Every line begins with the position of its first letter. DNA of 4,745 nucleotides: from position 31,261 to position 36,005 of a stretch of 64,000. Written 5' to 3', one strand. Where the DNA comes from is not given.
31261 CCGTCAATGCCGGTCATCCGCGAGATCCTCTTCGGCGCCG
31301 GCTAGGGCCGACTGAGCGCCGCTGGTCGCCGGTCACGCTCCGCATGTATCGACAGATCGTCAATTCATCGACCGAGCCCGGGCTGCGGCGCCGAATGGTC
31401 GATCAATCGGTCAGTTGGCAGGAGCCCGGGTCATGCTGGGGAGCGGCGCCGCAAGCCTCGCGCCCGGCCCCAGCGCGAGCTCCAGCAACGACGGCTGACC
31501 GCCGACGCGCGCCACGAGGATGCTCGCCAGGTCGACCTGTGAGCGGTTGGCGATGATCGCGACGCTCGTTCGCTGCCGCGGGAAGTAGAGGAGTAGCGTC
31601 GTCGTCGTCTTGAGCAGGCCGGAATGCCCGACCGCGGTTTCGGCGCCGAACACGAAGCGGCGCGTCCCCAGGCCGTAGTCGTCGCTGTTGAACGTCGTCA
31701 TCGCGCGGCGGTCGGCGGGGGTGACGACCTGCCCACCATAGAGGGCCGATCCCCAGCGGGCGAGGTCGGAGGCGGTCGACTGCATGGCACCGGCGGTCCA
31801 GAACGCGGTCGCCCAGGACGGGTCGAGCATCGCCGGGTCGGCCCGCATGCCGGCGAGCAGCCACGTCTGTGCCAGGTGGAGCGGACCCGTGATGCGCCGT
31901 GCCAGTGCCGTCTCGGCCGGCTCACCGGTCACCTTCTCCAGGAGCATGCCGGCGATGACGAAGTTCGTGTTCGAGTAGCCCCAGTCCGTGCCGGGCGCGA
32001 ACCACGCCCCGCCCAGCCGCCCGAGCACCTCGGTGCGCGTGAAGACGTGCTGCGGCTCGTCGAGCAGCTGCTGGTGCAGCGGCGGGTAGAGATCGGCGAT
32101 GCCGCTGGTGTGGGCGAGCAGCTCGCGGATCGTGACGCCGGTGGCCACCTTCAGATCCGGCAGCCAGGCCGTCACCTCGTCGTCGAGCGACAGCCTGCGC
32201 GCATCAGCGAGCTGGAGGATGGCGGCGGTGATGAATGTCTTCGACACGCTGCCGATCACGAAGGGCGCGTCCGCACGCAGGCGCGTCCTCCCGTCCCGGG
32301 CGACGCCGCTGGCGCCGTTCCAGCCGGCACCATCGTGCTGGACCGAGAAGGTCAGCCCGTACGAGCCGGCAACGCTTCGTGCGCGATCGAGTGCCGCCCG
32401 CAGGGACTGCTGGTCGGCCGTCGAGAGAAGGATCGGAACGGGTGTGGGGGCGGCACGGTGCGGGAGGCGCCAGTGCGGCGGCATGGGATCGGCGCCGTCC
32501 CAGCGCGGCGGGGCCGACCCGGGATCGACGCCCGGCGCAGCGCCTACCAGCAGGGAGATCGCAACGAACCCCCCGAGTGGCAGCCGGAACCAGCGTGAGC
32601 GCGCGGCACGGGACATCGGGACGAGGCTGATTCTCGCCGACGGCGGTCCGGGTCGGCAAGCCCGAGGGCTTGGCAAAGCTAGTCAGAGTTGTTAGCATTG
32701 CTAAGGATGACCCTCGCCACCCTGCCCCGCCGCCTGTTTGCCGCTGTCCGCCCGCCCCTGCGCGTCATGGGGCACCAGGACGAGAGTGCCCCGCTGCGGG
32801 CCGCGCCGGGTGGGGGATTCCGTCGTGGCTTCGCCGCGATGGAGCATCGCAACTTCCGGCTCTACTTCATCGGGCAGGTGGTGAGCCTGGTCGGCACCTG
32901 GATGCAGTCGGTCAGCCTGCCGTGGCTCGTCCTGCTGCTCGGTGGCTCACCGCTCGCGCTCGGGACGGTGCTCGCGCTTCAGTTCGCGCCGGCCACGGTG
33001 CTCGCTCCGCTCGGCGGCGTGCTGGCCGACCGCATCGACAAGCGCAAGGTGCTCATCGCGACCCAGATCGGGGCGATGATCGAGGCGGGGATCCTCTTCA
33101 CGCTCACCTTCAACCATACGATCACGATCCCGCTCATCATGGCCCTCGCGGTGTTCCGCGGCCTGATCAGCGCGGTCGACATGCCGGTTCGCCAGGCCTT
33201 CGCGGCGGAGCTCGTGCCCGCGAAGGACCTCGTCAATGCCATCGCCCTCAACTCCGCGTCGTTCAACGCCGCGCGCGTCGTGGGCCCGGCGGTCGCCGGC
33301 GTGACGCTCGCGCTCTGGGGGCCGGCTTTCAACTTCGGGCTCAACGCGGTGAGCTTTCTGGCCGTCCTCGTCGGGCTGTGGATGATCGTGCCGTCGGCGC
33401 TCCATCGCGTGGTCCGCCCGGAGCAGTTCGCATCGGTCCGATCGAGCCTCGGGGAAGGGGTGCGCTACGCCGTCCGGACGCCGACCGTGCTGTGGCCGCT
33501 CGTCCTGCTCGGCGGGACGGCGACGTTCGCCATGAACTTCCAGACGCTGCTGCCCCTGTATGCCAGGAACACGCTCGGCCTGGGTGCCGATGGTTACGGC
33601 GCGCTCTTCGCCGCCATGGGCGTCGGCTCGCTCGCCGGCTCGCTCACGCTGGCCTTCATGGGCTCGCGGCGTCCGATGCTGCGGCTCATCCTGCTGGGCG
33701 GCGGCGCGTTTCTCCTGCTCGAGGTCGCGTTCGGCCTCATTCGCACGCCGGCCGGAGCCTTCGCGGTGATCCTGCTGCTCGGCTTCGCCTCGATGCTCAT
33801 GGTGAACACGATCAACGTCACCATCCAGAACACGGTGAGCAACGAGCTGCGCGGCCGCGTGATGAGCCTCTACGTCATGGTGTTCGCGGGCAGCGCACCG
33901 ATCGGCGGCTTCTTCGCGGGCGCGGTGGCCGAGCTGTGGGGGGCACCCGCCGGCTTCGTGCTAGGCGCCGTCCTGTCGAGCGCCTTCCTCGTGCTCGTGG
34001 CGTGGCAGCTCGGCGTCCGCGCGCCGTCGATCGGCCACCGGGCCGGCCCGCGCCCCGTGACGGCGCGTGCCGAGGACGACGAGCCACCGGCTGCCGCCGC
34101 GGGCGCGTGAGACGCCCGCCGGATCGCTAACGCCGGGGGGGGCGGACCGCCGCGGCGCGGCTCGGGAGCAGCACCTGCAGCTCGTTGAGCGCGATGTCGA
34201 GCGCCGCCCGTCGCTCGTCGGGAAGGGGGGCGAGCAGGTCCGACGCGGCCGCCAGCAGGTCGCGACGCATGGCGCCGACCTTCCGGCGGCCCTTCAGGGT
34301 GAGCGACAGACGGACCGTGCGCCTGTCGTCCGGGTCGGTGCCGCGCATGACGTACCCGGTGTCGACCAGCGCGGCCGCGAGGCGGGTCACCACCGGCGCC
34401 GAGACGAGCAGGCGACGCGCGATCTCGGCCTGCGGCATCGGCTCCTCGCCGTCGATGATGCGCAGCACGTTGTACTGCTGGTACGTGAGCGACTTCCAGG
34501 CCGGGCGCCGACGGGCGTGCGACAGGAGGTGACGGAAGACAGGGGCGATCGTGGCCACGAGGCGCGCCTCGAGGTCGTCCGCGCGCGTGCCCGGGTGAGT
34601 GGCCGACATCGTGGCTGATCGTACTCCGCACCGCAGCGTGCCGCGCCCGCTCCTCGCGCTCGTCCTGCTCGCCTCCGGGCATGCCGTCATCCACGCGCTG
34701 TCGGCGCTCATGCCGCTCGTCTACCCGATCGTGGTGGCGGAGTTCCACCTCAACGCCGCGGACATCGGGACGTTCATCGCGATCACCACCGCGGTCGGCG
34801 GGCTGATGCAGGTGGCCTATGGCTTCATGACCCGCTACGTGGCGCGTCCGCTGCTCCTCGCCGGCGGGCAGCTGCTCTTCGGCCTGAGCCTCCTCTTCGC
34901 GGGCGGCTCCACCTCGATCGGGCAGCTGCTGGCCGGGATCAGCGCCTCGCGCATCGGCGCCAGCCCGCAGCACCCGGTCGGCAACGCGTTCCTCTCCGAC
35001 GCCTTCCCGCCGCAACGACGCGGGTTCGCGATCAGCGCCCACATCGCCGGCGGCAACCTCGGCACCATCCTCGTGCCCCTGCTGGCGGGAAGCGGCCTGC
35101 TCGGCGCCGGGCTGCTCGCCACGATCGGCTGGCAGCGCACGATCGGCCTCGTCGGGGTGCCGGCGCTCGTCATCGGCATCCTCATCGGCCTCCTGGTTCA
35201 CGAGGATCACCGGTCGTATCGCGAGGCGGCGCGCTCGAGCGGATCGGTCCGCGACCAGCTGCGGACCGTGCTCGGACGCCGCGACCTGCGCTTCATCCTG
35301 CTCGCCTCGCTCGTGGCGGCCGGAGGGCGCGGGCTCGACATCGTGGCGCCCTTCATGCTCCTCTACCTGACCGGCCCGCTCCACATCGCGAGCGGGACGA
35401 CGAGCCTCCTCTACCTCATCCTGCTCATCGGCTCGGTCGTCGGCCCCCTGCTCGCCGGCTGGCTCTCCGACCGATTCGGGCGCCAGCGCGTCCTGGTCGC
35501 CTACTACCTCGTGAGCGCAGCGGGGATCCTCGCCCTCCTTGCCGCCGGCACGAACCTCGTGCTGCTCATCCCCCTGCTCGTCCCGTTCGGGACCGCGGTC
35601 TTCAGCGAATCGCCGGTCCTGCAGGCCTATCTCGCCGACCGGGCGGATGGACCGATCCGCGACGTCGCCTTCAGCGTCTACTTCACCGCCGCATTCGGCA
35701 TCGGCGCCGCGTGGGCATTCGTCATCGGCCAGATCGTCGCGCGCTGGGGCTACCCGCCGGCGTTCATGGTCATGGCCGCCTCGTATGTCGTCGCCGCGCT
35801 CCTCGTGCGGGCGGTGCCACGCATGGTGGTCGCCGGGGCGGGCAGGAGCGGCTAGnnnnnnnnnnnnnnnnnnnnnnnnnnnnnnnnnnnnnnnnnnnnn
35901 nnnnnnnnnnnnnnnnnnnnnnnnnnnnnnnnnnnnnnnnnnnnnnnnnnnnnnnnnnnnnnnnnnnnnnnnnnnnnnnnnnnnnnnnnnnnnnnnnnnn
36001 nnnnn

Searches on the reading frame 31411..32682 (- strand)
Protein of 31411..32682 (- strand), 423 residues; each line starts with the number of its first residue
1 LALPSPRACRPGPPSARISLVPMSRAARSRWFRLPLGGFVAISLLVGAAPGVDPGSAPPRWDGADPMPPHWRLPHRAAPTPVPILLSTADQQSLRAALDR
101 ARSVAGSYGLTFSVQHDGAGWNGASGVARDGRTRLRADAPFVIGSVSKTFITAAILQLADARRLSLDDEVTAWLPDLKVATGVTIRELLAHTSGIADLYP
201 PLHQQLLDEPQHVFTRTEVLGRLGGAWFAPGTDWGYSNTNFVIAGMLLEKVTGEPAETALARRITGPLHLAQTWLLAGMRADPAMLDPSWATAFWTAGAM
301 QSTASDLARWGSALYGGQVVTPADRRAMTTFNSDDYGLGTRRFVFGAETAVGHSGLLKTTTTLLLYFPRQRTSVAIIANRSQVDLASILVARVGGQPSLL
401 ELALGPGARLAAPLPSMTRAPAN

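Call 21: search_protein_families(library=ncbifam, proteins=[window:31411-32682:-], max_evalue=0.00001)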
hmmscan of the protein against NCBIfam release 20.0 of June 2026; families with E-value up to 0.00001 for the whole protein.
window:31411-32682:- (423 aa): 22 families
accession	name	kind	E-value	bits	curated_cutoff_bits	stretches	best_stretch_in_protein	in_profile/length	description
NF009622.0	PRK13128.1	equivalog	3.9e-14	52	443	1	131-276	48-193/518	D-aminopeptidase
NF033085.1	bla_class_C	equivalog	6e-11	41.7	415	1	109-275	23-185/356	class C beta-lactamase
NF050047.1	blaELC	exception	6.1e-11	41.8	840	1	97-277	87-263/434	ELC family class C beta-lactamase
NF007943.0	PRK10662.1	equivalog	2.3e-10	39.7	266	1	122-312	65-268/380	D-alanyl-D-alanine-carboxypeptidase/endopeptidase AmpH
NF052559.1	MthAcHydAcmB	equivalog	1.2e-09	37.4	550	0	181-273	118-211/391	methyl acetate hydrolase AcmB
NF012173.1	CMY2-MIR-ACT-EC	exception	8.5e-09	34.7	680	1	137-276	76-210/380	CMY2/MIR/ACT/EC family class C beta-lactamase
NF038366.1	blaSFDC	exception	9.7e-09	34.7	840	1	113-277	51-211/382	SFDC family class C beta-lactamase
NF000419.2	blaCMH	exception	1.1e-08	34.7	875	1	138-276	77-210/381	CMH family class C beta-lactamase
NF000385.4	blaACT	exception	1.7e-08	33.9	810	1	137-275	76-209/380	ACT family cephalosporin-hydrolyzing class C beta-lactamase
NF045671.1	blaPNC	exception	1.6e-07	30.5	750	1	109-276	64-227/401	PNC family class C beta-lactamase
NF040478.1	blaLAQ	exception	3.6e-07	29.5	850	1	140-275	78-208/380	LAQ family class C beta-lactamase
NF038269.1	lipase_LipE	equivalog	3.7e-07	29.6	750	1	118-293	64-239/407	lipase LipE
NF000185.2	BlaEC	exception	4.1e-07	29.3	850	1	138-276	73-206/377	BlaEC family class C beta-lactamase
NF000191.1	CMY2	exception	4.9e-07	28.9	800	1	139-276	78-210/381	CMY-2 family class C beta-lactamase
NF038238.1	blaBUT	exception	5.8e-07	28.9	850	1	121-277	61-213/383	BUT family class C beta-lactamase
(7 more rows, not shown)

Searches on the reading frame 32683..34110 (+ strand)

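Call 21: search_protein_families(library=ncbifam, proteins=[window:32683-34110:+], max_evalue=0.00001)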
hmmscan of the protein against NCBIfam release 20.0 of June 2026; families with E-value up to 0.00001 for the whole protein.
window:32683-34110:+ (475 aa): 10 families
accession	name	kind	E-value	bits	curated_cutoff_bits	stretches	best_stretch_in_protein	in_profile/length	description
TIGR00900.1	2A0121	subfamily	1.2e-50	172.9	319.6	1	58-417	1-361/364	H+ Antiporter protein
NF007792.0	PRK10489.1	equivalog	1.7e-36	126.1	324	1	54-441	15-398/419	enterobactin transporter EntS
NF012178.0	tet_MFS_V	exception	2e-17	63.5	640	1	51-431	3-386/409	tetracycline efflux MFS transporter Tet(V)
NF000245.1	macrolide_MefA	exception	4.5e-15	55.6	675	1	57-435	10-389/405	macrolide efflux MFS transporter Mef(A)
TIGR00880.1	2_A_01_02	superfamily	1.9e-12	47.5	131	1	105-237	12-139/141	multidrug resistance protein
NF000246.1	macrolide_MefC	exception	1.1e-10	41.2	870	1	60-432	12-385/407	macrolide efflux MFS transporter Mef(C)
NF000051.1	macrolide_MefB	exception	7.8e-10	38.2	800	1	56-430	9-383/409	macrolide efflux MFS transporter Mef(B)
NF006386.0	PRK08633.1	equivalog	2e-09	35.7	1221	1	95-396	51-362/1147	acyl-[ACP]--phospholipid O-acyltransferase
NF000154.1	macrolide_MefEN2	exception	6.8e-08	32.2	800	1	62-429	12-378/401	macrolide efflux MFS transporter Mef(En2)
NF052575.1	MFS_efflux_Tap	equivalog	1.8e-07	30.5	625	1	64-430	12-382/401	multidrug efflux MFS transporter Tap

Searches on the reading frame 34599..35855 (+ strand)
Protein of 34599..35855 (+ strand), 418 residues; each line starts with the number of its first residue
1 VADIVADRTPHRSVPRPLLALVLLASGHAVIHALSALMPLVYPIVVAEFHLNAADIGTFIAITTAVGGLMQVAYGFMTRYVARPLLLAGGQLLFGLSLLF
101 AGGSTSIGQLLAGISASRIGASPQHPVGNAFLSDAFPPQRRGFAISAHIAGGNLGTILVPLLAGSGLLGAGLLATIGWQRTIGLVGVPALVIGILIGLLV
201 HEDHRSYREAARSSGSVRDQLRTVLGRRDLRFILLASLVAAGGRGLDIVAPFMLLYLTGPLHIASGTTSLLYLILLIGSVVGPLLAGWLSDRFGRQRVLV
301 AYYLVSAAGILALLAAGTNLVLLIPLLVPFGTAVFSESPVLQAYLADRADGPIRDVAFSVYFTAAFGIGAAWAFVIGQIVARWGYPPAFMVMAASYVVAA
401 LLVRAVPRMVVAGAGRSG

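Call 22: search_protein_families(library=ncbifam, proteins=[window:34599-35855:+], max_evalue=0.00001)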
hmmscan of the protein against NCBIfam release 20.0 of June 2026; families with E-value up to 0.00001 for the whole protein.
window:34599-35855:+ (418 aa): 16 families
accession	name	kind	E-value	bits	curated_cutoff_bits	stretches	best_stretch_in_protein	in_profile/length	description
TIGR00895.1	2A0115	subfamily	9.8e-14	51.1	418.55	2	227-407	12-193/398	aromatic acid/H+ symport family MFS transporter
TIGR00881.1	2A0104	subfamily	1.5e-13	50.6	407.75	1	39-389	15-379/379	phosphoglycerate transporter protein PgtP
TIGR00893.1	2A0114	subfamily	1.7e-12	47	395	1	47-403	22-395/399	D-galactonate transporter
NF049980.1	SfMCT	equivalog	7.6e-12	44.6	320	1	46-325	29-308/378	L-lactate MFS transporter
TIGR00792.1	gph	subfamily_domain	1.4e-11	43.8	231.35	1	145-350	143-341/437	glycoside-pentoside-hexuronide (GPH):cation symporter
NF038246.1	bile_salt_MFS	equivalog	8.7e-10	38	400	1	36-400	23-397/408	conjugated bile salt MFS transporter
NF053517.1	HbztTptrPcaK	equivalog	2.5e-08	33.3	770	0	35-224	35-218/437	4-hydroxybenzoate transporter PcaK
TIGR00880.1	2_A_01_02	superfamily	8.5e-08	32.4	131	0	274-403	2-135/141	multidrug resistance protein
TIGR00886.1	2A0108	subfamily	2e-07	30.4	311.7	1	37-318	20-313/368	NarK family nitrate/nitrite MFS transporter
TIGR04259.1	oxa_formateAnti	equivalog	2.3e-07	30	335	1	45-406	29-391/405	oxalate/formate MFS antiporter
NF007472.0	PRK10054.1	equivalog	3.3e-06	26.4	582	1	227-381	6-156/395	efflux MFS transporter YdeE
NF052357.1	GlucTporGlcPStph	equivalog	3.3e-06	26.2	750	1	252-359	28-134/445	glucose transporter GlcP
TIGR00891.1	2A0112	subfamily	4e-06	26.1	552.9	0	256-390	264-399/405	sialate:H+ symport family MFS transporter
TIGR00879.1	SP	subfamily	6.5e-06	25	237.8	1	264-336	97-173/510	sugar porter family MFS transporter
NF008586.0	PRK11551.1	equivalog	8.8e-06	24.9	410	0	266-392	50-175/406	3-(3-hydroxy-phenyl)propionate transporter MhpT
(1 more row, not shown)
